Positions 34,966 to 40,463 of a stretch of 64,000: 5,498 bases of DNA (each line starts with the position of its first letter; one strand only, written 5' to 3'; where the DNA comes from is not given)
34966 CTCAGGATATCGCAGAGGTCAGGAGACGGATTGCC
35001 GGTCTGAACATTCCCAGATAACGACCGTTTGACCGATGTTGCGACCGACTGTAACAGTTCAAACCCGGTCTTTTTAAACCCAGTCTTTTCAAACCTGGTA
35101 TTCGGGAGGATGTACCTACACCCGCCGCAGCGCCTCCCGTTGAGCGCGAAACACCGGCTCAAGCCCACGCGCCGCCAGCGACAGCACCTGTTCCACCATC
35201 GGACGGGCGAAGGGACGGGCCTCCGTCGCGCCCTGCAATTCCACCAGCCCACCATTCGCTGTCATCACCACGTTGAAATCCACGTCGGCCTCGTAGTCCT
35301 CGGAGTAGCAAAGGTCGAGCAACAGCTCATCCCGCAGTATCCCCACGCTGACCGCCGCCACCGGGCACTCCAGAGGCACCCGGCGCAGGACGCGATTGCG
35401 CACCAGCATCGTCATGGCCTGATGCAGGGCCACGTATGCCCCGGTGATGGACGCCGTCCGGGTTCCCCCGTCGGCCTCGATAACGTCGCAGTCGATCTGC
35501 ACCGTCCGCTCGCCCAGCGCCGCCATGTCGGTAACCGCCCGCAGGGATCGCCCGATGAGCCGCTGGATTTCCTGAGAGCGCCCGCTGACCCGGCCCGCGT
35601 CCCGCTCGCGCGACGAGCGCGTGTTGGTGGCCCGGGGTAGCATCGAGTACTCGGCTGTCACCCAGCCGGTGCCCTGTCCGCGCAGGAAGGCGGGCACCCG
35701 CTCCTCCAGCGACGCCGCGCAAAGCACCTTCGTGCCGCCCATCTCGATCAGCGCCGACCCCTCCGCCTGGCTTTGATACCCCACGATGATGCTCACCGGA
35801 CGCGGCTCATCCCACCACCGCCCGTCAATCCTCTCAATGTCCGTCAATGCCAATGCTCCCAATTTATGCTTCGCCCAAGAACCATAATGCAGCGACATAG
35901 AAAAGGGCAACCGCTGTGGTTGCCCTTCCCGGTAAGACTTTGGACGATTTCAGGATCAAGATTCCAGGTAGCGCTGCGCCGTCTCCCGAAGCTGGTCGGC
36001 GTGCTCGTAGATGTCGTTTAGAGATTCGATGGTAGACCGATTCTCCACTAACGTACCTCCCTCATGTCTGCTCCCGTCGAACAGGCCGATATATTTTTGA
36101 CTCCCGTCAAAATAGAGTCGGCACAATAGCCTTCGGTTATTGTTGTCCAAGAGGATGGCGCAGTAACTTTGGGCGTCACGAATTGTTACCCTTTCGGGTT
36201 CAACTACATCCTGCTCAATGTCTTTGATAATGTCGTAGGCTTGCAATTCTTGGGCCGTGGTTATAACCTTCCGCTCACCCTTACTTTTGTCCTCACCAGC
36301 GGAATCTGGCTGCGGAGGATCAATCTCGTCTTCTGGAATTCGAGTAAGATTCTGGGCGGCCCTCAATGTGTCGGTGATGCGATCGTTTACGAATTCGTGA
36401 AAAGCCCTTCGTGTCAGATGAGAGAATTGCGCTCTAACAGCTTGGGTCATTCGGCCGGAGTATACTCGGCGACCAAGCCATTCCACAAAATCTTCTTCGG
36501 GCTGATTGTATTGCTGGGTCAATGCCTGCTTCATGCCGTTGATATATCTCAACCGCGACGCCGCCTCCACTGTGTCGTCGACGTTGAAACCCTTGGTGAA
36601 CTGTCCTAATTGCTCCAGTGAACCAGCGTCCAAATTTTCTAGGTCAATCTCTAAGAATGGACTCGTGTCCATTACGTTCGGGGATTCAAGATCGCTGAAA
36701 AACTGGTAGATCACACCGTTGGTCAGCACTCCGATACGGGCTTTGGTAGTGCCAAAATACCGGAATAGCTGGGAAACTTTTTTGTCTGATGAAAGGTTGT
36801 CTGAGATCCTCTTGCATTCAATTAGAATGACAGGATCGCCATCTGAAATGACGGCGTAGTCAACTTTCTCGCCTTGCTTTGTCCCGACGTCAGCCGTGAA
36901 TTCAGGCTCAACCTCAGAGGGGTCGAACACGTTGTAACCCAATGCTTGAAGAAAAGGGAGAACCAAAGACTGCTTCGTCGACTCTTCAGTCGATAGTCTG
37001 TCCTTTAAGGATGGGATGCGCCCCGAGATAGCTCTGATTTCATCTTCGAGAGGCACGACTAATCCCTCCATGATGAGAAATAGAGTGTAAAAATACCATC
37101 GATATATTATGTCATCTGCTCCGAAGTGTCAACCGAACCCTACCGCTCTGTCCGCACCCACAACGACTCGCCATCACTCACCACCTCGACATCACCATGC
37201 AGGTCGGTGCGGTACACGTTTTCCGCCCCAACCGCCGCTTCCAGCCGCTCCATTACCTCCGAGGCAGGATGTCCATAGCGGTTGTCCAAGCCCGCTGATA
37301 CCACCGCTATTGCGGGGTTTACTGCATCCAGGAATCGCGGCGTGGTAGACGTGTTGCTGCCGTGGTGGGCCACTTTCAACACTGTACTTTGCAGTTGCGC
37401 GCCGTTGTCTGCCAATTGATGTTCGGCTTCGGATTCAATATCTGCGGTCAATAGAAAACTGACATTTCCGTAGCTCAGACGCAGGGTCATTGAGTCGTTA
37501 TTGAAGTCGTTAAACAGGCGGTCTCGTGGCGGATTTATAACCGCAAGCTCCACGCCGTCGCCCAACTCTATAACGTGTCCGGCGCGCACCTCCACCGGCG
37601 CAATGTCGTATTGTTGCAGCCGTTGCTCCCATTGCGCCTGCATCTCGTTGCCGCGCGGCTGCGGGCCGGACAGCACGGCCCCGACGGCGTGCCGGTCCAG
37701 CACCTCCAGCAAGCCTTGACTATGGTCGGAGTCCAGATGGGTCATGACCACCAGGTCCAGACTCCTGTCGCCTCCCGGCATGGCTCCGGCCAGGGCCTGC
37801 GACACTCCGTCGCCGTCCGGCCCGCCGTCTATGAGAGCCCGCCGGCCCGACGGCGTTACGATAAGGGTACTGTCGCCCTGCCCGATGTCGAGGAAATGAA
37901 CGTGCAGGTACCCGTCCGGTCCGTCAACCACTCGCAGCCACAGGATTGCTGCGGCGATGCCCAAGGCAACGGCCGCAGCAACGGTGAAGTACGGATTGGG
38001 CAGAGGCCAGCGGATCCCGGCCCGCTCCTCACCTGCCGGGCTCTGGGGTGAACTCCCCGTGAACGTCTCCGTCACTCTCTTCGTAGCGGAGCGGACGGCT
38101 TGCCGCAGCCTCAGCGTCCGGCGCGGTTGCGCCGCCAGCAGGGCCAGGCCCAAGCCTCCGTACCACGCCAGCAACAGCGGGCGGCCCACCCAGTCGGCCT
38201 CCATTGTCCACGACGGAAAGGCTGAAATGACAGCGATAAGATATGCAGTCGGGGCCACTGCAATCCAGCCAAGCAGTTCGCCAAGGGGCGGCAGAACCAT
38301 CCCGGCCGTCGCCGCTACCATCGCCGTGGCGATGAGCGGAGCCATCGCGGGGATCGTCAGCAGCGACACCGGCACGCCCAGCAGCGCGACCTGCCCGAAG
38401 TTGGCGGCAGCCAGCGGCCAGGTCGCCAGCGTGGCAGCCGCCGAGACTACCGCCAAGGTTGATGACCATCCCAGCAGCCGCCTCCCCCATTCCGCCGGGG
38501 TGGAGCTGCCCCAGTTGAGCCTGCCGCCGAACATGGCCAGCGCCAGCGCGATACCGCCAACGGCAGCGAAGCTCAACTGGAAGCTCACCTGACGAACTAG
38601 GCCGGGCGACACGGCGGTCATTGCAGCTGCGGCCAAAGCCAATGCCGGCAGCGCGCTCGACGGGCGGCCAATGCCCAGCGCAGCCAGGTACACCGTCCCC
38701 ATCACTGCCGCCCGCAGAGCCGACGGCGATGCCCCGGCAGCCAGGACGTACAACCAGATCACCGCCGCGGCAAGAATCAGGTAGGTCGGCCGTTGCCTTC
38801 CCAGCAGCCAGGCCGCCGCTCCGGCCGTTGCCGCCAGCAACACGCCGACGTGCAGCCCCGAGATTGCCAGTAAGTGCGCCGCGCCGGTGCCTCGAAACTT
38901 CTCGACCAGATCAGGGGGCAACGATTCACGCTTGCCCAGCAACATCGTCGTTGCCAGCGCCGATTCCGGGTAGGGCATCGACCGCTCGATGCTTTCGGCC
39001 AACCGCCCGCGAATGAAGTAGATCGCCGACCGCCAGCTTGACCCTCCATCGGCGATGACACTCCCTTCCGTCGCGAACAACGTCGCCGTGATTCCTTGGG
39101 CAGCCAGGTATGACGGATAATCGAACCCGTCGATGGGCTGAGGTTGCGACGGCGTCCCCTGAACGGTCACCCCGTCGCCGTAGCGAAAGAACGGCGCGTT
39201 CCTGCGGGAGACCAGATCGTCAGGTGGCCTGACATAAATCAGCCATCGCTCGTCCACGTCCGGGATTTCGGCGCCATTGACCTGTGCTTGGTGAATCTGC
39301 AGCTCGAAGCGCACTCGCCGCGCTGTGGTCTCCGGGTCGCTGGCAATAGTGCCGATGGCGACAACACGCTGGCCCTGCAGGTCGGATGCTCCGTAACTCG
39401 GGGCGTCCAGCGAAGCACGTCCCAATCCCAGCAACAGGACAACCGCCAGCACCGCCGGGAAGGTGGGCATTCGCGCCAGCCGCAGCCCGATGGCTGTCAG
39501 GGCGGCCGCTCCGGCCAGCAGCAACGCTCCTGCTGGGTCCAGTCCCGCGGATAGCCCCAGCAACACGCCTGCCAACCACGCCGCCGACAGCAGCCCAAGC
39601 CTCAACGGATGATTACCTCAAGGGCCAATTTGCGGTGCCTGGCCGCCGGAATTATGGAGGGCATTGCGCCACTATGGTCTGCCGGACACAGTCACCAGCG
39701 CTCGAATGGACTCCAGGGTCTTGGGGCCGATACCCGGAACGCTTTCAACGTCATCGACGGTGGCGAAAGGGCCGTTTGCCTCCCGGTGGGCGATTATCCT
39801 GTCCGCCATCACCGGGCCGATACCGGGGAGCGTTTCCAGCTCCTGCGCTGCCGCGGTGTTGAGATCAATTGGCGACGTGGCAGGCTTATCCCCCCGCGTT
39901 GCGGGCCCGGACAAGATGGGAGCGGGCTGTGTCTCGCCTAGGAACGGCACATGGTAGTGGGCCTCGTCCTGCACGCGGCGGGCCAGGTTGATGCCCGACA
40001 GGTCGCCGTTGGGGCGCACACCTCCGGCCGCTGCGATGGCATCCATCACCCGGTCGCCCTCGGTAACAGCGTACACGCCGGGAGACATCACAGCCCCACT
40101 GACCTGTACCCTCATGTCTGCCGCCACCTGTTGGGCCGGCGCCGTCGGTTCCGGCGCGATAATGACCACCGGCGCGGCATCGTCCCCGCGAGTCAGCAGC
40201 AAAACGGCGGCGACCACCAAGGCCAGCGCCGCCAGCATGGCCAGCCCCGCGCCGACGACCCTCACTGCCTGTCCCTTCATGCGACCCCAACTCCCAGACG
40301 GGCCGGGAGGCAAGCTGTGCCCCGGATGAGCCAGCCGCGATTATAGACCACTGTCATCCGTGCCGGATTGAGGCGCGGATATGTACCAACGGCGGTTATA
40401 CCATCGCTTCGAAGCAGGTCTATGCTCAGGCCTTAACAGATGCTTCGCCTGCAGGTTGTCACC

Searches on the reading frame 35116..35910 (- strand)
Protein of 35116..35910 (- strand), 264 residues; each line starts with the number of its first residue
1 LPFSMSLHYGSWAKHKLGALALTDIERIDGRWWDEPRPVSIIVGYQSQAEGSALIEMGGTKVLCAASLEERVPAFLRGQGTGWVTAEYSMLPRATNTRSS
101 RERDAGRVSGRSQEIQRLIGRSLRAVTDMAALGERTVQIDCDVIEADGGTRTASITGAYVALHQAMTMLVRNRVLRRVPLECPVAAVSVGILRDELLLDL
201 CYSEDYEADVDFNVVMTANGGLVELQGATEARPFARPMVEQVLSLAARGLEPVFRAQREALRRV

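Call 43: search_protein_families(library=pfam, proteins=[window:35116-35910:-], max_evalue=0.00001)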
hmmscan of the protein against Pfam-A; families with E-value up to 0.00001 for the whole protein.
window:35116-35910:- (264 aa): 2 families
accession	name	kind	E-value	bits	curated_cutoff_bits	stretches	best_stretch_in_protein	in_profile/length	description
PF01138.27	RNase_PH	-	2.4e-29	102.8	25.5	1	36-165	2-127/130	3' exoribonuclease family, domain 1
PF03725.20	RNase_PH_C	-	9e-10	38.8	20.8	1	182-248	1-66/67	3' exoribonuclease family, domain 2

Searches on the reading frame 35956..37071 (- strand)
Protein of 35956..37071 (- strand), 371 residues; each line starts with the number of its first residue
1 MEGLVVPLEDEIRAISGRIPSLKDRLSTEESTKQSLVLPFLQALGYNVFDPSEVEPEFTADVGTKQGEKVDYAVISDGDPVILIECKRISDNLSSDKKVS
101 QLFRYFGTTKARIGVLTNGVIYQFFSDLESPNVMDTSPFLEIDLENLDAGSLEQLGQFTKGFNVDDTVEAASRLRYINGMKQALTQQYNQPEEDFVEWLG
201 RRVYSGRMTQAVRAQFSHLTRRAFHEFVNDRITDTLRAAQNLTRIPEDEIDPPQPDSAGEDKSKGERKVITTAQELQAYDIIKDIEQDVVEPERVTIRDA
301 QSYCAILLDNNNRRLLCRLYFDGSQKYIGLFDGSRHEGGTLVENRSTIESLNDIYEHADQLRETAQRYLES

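Call 43: search_protein_families(library=pfam, proteins=[window:35956-37071:-], max_evalue=0.00001)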
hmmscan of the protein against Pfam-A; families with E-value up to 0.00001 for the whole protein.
window:35956-37071:- (371 aa): 2 families
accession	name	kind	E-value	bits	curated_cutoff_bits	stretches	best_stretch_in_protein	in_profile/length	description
PF04313.20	HSDR_N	-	1e-15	58.6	25.1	1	28-131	3-196/198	Type I restriction enzyme R protein N terminus (HSDR_N)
PF13588.12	HSDR_N_2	-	4.4e-10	40.1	25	1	29-126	2-95/110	Type I restriction enzyme R protein N terminus (HSDR_N)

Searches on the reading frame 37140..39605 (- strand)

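Call 44: search_protein_families(library=pfam, proteins=[window:37140-39605:-], max_evalue=0.00001)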
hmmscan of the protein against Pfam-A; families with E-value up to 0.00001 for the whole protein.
window:37140-39605:- (821 aa): 3 families
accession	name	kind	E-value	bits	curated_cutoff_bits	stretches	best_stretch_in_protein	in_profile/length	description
PF03772.21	Competence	-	2e-48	165.5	23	1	221-491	1-266/270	Competence protein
PF13567.11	DUF4131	-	2.3e-23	83.2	31.6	1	26-182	8-163/165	Domain of unknown function (DUF4131)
PF00753.33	Lactamase_B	-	1.6e-14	54.8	22.7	1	574-772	3-195/196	Metallo-beta-lactamase superfamily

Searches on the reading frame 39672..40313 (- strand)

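Call 44: search_protein_families(library=pfam, proteins=[window:39672-40313:-], max_evalue=0.00001)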
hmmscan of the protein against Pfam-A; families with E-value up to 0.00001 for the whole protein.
window:39672-40313:- (213 aa): 7 families
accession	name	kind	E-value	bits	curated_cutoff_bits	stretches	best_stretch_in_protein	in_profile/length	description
PF12836.13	HHH_3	-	6.9e-22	77.8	27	1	147-207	4-64/65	Helix-hairpin-helix motif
PF00633.29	HHH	-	1.5e-14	53.4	24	1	150-175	4-29/30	Helix-hairpin-helix motif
PF10531.15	SLBB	-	1.6e-13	50.7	27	1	68-119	1-51/55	SLBB domain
PF14520.12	HHH_5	-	5.5e-08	33.6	27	0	146-175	24-53/57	Helix-hairpin-helix domain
PF22461.2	SLBB_2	-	6.4e-08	33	27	1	68-117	2-50/79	SLBB domain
PF03934.19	T2SSK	-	4.2e-06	27.5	24.2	1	149-197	1-49/63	Type II secretion system (T2SS), protein K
PF06514.17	PsbU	-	8e-06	26.2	24.5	0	147-199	13-61/93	Photosystem II 12 kDa extrinsic protein (PsbU)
